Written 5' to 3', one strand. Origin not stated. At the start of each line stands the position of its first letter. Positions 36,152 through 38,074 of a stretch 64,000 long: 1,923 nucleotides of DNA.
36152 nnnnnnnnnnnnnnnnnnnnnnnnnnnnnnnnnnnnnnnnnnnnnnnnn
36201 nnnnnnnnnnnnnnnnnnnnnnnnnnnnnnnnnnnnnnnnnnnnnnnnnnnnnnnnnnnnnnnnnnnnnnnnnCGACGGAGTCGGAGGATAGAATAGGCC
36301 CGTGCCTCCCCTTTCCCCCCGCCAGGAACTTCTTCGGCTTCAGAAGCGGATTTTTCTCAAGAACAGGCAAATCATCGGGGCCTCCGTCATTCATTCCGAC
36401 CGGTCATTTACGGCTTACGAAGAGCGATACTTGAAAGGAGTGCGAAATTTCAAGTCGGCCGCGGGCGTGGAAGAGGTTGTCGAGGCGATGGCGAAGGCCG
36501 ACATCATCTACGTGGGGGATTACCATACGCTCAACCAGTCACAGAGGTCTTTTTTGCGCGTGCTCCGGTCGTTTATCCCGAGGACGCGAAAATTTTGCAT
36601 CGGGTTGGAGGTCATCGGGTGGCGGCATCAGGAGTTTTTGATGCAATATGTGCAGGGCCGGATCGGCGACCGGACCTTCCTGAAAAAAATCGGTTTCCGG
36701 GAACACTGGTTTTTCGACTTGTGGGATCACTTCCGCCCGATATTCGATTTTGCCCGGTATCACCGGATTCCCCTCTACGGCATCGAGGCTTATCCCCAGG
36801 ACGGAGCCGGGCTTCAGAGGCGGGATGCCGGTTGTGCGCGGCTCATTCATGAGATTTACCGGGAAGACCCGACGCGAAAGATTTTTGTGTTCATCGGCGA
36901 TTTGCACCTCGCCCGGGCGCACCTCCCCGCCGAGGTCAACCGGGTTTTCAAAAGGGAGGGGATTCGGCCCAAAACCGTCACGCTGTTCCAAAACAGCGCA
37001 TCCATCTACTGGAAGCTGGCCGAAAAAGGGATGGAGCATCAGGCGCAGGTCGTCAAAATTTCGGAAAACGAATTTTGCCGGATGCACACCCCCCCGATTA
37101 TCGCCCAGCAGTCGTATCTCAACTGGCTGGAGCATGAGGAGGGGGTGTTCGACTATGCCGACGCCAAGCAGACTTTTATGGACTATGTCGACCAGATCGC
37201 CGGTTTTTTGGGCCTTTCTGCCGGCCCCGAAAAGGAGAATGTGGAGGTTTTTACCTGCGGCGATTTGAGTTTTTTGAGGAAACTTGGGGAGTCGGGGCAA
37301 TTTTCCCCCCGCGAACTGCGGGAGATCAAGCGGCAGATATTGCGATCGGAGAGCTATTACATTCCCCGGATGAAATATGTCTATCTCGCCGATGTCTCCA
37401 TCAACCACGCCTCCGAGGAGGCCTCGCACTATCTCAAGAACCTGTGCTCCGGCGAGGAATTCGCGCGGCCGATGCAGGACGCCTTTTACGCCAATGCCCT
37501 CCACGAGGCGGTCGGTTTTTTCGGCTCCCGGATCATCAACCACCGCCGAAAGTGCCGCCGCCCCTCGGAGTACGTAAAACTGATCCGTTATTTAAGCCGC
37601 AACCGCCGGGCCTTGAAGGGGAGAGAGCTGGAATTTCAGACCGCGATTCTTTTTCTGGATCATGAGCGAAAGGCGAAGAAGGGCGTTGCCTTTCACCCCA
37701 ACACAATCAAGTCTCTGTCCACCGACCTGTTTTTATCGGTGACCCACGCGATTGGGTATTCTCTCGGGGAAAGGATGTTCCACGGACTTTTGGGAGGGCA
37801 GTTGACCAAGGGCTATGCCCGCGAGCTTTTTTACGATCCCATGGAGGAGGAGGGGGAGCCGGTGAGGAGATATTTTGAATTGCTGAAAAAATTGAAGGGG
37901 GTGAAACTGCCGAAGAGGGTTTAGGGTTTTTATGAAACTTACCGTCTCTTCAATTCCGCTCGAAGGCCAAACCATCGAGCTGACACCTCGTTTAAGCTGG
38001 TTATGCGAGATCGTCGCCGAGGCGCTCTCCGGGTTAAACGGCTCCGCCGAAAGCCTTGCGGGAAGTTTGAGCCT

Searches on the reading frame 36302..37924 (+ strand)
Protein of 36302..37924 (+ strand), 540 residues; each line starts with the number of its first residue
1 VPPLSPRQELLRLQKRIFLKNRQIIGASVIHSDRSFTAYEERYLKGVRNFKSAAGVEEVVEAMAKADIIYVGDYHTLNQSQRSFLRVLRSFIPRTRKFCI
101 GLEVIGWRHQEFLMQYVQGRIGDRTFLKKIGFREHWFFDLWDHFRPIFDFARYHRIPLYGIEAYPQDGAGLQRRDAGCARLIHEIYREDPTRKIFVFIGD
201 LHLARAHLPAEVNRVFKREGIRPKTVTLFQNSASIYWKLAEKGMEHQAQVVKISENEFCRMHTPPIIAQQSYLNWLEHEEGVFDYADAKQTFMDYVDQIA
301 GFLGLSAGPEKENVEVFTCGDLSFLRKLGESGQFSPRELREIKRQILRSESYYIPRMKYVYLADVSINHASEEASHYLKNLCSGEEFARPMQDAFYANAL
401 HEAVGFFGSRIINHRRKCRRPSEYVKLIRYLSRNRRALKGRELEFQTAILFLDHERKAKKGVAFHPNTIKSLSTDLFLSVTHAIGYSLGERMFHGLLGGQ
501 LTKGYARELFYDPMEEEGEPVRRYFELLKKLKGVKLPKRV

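Call 31: search_protein_families(library=pfam, proteins=[window:36302-37924:+], max_evalue=0.00001)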
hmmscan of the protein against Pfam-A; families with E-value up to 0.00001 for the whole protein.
window:36302-37924:+ (540 aa): 1 family
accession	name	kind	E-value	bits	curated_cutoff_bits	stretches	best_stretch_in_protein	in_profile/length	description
PF04187.18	Cofac_haem_bdg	-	6.7e-19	69.2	27.7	1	59-162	1-104/213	Haem-binding uptake, Tiki superfamily, ChaN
